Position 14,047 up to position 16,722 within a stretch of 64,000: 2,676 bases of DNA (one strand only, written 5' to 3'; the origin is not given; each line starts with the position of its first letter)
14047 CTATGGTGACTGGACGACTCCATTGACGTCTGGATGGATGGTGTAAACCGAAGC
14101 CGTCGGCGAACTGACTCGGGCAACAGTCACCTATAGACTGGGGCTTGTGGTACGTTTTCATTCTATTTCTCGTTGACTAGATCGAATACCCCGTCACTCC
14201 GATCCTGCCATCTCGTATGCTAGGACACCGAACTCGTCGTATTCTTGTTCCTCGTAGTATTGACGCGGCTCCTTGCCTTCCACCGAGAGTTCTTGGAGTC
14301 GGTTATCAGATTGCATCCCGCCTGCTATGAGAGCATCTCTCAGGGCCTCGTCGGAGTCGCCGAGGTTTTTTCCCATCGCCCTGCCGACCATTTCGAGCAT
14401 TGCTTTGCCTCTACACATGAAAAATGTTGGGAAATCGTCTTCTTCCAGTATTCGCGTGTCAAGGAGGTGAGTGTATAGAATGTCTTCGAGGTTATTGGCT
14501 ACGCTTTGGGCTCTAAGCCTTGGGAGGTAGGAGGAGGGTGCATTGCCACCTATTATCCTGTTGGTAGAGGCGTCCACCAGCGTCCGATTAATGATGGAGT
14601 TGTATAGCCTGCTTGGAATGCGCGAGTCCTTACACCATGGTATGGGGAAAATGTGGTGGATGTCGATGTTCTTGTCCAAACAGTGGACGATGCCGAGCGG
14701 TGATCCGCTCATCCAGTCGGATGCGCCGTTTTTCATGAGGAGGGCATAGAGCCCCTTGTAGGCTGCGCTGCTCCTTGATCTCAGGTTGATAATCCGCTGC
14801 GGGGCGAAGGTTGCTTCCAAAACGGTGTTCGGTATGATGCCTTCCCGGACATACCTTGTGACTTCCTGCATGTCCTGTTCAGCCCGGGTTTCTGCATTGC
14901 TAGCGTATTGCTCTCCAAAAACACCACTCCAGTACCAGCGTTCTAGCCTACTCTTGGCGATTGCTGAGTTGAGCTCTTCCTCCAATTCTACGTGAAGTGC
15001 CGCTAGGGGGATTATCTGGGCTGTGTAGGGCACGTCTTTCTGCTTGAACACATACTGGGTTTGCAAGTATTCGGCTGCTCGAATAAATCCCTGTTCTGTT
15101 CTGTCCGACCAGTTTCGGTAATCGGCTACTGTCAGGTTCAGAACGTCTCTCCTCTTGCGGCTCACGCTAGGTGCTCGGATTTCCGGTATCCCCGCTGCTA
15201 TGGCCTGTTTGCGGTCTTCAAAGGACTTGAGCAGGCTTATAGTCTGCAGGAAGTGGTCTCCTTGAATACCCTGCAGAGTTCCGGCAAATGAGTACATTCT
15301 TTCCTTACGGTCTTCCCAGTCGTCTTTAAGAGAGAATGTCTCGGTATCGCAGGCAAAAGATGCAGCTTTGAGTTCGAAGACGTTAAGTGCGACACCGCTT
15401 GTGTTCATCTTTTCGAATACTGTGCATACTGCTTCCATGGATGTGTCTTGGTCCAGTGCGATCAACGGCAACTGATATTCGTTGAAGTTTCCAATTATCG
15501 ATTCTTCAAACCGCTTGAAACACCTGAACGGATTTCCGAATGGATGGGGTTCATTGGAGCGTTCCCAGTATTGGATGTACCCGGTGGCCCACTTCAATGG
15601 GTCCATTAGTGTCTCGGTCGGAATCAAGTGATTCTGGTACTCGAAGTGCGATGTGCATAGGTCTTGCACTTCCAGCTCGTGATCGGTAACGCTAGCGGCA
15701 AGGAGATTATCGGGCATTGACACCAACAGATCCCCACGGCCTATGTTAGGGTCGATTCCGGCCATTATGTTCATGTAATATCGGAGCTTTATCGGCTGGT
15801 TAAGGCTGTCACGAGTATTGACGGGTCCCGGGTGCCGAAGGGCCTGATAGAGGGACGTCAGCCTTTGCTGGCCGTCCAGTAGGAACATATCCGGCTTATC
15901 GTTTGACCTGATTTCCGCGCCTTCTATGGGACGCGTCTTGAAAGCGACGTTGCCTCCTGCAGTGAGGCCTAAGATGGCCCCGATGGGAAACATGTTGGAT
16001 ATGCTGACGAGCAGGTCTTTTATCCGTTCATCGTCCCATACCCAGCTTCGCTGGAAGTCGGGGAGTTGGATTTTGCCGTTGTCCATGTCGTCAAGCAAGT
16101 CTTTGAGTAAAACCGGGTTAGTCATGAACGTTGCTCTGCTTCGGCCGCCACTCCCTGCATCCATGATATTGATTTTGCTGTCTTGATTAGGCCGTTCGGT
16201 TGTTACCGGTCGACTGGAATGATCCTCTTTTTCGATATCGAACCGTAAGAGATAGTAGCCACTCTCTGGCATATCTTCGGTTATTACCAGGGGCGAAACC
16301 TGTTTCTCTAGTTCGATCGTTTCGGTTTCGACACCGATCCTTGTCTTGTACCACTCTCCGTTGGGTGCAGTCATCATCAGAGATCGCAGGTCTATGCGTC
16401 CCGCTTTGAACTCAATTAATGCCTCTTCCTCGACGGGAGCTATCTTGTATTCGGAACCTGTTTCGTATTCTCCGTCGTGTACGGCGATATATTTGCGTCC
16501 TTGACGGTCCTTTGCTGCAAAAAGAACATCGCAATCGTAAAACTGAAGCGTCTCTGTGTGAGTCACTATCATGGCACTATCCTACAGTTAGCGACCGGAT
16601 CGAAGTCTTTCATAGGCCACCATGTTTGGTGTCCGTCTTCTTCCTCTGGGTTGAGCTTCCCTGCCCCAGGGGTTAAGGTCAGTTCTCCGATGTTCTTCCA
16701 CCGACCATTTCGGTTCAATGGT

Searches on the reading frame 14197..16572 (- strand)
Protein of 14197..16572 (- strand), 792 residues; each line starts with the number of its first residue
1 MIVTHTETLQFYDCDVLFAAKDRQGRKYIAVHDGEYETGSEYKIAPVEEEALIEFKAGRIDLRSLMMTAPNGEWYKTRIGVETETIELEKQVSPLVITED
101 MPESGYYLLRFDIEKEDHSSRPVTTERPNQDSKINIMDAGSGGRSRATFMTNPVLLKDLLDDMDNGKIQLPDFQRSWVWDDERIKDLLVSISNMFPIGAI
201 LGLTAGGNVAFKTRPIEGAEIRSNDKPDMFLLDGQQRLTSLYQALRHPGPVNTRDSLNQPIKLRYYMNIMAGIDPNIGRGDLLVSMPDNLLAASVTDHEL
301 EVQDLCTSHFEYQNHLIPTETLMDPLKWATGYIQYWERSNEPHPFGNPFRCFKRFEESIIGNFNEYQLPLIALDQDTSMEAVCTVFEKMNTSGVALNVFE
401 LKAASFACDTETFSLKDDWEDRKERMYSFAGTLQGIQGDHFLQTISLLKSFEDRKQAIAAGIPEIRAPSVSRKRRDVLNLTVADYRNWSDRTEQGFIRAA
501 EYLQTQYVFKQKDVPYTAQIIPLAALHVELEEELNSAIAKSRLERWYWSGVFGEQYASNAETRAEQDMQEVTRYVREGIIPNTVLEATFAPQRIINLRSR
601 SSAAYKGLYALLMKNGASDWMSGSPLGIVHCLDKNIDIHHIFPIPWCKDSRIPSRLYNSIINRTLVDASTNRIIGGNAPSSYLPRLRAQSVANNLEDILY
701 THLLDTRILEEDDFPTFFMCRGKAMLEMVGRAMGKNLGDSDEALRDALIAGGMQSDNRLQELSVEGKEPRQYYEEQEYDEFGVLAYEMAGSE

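Call 3: search_protein_families(library=pfam, proteins=[window:14197-16572:-], max_evalue=0.01)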
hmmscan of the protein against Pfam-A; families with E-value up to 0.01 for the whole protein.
window:14197-16572:- (792 aa): 2 families
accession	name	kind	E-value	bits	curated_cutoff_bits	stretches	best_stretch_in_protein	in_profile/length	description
PF03235.19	GmrSD_N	-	1.5e-28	100.8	33.2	1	156-405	1-197/199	GmrSD restriction endonuclease, N-terminal domain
PF20215.3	DUF6575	-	4.5e-08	33.2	26.6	1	9-108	19-119/218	Family of unknown function (DUF6575)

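Call 4: search_protein_families(library=padloc, proteins=[window:14197-16572:-], max_evalue=0.01)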
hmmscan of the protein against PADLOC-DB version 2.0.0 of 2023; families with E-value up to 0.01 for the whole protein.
window:14197-16572:- (792 aa): 15 families
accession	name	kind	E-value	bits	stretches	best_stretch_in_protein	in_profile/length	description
PDLC04709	PDC-M55C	-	5.5e-27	92.6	2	154-252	15-114/554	-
PDLC04151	HEC-05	-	1.2e-15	55.3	2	147-201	17-73/600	-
PDLC03877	NsnA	-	5.2e-14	50.3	2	226-409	106-203/385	-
PDLC04150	HEC-05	-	3.7e-11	40.6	1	151-246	5-113/583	-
PDLC04153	HEC-05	-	5.6e-06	22.8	1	152-203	5-56/621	-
PDLC02695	Orf5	-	1.6e-05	21.5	1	165-242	17-92/601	Orf5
PDLC04154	HEC-06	-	0.00013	18.8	1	156-241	14-85/569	-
PDLC04155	HEC-06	-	0.00017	18.2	1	164-240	17-82/562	-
PDLC04152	HEC-05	-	0.00029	17.5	0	156-201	9-57/566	-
PDLC02701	Orf5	-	0.001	15.6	1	169-240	21-91/596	Orf5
PDLC04157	HEC-06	-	0.0017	15.1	1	164-195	19-50/558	-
PDLC02791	SspE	-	0.0019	14.5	1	149-196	3-50/775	SspE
PDLC02687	Orf5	-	0.0027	14.5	0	164-241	13-79/543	Orf5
PDLC02792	SspE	-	0.0032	13.9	0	148-241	5-103/771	SspE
PDLC02686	Orf5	-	0.0081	12.7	0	165-242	18-90/566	Orf5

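Call 5: search_protein_families(library=ncbifam, proteins=[window:14197-16572:-], max_evalue=0.01)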
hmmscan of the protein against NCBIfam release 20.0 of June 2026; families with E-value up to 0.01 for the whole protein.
window:14197-16572:- (792 aa): 0 families
